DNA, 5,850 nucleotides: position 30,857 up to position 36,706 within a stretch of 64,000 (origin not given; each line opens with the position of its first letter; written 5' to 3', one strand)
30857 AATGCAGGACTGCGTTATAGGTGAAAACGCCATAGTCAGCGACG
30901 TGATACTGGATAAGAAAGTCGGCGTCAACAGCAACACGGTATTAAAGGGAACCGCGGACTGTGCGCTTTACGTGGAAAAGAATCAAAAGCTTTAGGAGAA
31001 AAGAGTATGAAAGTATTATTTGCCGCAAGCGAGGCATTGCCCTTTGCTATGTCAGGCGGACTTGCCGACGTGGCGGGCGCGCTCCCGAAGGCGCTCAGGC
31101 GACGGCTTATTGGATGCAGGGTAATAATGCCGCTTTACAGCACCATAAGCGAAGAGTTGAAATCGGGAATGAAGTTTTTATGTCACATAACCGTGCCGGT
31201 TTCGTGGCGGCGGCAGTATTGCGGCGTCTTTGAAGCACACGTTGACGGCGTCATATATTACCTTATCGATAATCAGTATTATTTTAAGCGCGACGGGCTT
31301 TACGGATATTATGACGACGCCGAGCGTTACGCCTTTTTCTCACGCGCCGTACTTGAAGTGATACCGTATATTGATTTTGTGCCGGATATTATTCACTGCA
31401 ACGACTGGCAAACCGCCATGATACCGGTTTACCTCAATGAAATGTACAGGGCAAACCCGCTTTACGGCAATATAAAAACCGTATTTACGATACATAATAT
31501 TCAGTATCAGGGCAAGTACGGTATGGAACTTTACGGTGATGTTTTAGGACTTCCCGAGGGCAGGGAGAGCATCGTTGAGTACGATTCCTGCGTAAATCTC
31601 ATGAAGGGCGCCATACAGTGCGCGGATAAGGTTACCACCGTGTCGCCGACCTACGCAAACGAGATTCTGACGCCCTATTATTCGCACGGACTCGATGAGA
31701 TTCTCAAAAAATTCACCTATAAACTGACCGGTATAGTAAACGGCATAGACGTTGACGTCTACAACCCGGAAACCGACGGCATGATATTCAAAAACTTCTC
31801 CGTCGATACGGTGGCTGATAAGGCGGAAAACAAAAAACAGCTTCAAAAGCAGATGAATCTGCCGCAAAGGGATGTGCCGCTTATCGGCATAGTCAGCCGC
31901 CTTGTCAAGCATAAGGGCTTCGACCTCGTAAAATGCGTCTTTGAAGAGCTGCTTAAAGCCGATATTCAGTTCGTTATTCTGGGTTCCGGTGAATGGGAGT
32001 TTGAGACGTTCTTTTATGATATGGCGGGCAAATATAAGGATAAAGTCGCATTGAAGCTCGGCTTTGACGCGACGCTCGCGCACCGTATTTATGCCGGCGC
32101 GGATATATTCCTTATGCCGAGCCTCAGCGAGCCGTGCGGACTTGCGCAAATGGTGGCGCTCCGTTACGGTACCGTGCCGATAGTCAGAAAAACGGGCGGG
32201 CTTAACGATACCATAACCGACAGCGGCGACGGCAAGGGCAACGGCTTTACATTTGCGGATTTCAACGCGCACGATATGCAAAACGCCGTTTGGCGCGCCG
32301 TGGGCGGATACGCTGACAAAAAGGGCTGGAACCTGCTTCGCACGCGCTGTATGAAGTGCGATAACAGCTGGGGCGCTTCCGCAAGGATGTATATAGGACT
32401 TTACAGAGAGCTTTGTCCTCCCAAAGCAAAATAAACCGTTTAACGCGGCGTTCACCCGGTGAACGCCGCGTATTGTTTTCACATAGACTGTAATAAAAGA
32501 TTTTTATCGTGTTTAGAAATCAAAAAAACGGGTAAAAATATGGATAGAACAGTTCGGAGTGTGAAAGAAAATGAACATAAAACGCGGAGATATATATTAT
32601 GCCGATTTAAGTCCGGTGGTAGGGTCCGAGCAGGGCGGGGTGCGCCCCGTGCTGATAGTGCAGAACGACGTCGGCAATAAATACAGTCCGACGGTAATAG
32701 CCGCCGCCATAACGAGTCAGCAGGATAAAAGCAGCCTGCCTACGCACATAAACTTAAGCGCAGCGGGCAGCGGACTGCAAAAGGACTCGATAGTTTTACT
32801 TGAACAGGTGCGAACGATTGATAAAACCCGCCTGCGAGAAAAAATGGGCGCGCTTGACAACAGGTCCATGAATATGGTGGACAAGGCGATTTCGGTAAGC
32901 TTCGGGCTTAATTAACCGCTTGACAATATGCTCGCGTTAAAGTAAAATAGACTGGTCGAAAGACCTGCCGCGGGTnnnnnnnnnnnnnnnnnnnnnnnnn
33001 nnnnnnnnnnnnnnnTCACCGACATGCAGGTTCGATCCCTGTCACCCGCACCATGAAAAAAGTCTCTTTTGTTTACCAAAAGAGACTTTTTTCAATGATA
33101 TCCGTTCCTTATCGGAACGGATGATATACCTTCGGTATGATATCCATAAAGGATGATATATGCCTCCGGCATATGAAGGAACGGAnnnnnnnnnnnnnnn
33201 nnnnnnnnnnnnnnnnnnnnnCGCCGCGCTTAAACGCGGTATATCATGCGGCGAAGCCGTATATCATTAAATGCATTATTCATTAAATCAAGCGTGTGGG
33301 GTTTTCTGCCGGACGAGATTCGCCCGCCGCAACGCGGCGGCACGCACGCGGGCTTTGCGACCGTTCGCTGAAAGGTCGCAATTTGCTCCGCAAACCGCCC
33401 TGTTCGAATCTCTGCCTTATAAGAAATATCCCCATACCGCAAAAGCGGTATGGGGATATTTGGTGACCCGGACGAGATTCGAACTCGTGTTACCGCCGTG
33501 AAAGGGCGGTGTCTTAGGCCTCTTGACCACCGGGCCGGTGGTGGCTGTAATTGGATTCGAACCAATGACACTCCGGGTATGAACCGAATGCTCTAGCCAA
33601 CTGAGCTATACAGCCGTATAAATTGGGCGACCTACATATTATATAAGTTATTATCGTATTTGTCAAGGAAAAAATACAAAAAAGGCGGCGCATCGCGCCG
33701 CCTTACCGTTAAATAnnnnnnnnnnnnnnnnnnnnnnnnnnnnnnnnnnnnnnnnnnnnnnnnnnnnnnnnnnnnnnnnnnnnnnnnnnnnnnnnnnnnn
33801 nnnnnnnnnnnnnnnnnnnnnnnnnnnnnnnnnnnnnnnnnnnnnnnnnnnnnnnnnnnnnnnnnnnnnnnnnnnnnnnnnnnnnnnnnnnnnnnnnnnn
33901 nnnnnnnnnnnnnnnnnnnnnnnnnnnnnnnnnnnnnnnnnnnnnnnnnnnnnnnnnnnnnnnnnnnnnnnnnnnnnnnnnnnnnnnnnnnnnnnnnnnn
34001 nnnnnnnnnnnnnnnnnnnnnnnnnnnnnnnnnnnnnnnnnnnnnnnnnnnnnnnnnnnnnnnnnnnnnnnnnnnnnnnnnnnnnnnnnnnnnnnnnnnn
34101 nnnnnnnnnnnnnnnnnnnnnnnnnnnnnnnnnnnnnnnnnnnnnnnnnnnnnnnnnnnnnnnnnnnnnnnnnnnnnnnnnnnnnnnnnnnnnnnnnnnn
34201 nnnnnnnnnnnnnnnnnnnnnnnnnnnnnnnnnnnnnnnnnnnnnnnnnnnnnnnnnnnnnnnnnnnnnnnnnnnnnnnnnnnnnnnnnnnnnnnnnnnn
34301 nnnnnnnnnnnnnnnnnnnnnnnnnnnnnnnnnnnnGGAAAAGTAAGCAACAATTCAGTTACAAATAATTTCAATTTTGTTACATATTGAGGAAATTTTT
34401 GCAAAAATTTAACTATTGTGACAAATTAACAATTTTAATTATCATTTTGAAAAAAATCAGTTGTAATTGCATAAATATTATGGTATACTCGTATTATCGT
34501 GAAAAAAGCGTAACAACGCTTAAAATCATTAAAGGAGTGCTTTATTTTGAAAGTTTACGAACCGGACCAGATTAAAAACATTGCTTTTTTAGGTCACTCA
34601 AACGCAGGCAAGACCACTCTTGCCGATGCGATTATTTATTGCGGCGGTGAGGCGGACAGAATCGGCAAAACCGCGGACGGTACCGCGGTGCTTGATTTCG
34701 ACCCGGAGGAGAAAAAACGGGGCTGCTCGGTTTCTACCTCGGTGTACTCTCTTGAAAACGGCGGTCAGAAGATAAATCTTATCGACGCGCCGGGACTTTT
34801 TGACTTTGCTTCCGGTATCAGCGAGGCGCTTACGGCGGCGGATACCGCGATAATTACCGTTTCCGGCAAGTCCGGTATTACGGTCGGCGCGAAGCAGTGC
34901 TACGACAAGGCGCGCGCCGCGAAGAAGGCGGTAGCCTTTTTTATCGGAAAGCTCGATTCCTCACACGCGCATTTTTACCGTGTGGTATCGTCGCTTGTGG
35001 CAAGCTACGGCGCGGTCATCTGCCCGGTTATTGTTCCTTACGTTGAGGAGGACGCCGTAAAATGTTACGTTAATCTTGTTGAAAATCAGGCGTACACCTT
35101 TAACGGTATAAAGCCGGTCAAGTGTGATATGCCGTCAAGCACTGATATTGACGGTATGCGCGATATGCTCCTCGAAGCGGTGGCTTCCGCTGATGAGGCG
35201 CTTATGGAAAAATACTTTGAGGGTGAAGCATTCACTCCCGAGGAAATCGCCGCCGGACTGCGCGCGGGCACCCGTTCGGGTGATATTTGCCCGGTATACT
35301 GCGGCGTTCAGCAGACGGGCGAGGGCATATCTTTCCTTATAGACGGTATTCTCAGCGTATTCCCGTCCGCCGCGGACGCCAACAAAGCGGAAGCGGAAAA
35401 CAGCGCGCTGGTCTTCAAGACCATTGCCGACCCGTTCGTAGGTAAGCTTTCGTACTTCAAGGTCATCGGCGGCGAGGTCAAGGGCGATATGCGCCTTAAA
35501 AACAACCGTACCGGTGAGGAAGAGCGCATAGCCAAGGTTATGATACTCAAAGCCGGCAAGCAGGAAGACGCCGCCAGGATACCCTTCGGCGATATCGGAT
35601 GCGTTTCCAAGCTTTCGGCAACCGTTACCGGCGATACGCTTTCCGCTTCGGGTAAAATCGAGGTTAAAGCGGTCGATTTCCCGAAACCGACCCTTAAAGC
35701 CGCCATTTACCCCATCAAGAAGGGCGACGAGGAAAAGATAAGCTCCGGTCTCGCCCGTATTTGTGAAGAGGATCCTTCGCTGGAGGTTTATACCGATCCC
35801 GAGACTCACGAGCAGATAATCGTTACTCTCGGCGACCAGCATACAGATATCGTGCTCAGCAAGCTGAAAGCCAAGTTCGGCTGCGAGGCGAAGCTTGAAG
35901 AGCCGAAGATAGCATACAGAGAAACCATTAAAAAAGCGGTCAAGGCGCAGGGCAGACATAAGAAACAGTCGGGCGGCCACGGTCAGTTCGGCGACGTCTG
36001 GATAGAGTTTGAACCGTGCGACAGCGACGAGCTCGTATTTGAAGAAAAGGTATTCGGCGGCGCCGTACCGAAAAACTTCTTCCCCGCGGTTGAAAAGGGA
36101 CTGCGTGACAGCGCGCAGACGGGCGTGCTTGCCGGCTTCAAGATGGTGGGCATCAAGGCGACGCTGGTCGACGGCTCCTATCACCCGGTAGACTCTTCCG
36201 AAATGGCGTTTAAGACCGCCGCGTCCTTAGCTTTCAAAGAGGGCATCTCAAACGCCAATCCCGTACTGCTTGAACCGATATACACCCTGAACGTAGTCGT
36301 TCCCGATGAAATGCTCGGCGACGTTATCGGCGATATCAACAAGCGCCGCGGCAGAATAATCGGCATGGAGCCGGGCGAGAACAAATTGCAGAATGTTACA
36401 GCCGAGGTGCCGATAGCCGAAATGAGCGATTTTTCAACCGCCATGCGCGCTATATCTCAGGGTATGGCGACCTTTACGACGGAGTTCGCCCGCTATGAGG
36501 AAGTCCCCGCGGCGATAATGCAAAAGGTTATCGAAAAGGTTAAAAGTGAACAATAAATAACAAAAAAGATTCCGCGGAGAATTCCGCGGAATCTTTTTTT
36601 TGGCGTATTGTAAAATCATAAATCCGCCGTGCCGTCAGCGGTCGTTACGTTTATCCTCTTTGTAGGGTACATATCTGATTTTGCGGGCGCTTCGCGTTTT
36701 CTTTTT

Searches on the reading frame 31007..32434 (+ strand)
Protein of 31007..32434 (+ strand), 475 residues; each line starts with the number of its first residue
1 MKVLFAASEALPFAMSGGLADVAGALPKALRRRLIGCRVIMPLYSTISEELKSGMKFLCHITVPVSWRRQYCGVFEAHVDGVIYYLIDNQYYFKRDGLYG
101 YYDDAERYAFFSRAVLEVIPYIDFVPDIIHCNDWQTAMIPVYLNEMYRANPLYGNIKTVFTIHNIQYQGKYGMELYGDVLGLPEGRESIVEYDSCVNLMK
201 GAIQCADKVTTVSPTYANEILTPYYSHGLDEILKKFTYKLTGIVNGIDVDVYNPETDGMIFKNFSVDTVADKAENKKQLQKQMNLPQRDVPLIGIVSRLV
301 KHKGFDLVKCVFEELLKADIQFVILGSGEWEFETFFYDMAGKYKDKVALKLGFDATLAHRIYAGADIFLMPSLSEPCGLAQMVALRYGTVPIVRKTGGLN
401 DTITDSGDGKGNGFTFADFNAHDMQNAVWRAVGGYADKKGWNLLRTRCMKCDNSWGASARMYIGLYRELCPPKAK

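Call 58: search_protein_families(library=pfam, proteins=[window:31007-32434:+], max_evalue=0.0001)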
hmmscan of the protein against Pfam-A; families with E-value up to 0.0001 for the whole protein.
window:31007-32434:+ (475 aa): 3 families
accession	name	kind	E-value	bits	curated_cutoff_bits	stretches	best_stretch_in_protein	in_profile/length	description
PF08323.17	Glyco_transf_5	-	3.6e-87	292.5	22.7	1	2-235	1-239/239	Starch synthase catalytic domain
PF00534.26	Glycos_transf_1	-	5.9e-18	65.4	26.4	1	280-428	5-152/172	Glycosyl transferases group 1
PF13692.12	Glyco_trans_1_4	-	1.4e-12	48.5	27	1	291-430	2-138/142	Glycosyl transferases group 1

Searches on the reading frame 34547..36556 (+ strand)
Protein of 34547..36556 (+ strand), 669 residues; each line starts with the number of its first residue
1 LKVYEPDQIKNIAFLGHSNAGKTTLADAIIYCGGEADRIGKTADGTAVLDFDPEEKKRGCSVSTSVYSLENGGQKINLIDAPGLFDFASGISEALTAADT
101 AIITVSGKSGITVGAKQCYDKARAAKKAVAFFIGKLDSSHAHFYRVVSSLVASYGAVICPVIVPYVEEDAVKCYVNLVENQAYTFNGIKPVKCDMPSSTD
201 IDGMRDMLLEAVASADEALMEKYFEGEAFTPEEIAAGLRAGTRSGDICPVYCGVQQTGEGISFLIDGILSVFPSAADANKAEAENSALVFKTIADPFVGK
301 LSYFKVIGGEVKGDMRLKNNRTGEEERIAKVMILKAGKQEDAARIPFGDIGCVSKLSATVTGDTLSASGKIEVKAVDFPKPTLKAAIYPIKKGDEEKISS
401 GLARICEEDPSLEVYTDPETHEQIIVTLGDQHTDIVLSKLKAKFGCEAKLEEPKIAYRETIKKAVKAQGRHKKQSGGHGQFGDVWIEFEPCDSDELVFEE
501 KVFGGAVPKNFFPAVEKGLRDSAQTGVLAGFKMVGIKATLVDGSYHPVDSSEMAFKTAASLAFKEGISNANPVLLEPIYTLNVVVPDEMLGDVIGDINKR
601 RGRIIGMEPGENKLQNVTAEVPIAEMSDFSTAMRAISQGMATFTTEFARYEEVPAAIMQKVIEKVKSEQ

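Call 58: search_protein_families(library=pfam, proteins=[window:34547-36556:+], max_evalue=0.0001)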
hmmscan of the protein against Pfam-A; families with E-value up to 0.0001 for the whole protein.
window:34547-36556:+ (669 aa): 7 families
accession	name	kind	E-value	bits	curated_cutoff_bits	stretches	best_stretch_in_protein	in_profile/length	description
PF03764.24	EFG_IV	-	3.7e-42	143.4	24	1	453-571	1-121/121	Elongation factor G, domain IV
PF00009.33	GTP_EFTU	-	2.3e-31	109.3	26.5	1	8-273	2-187/188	Elongation factor Tu GTP binding domain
PF00679.30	EFG_C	-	1.5e-26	92.6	27.9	1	573-660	1-88/89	Elongation factor G C-terminus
PF14492.12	EFG_III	-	1.5e-23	83.1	27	1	378-451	1-74/75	Elongation Factor G, domain III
PF22042.2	EF-G_D2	-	3.4e-10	40.3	27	1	286-367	3-83/84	Elongation factor G domain 2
PF03144.31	GTP_EFTU_D2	-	4.1e-06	27.6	30.3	1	299-365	1-72/73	Elongation factor Tu domain 2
PF01926.29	MMR_HSR1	-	3.4e-05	24.4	21.9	0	12-128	2-106/113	50S ribosome-binding GTPase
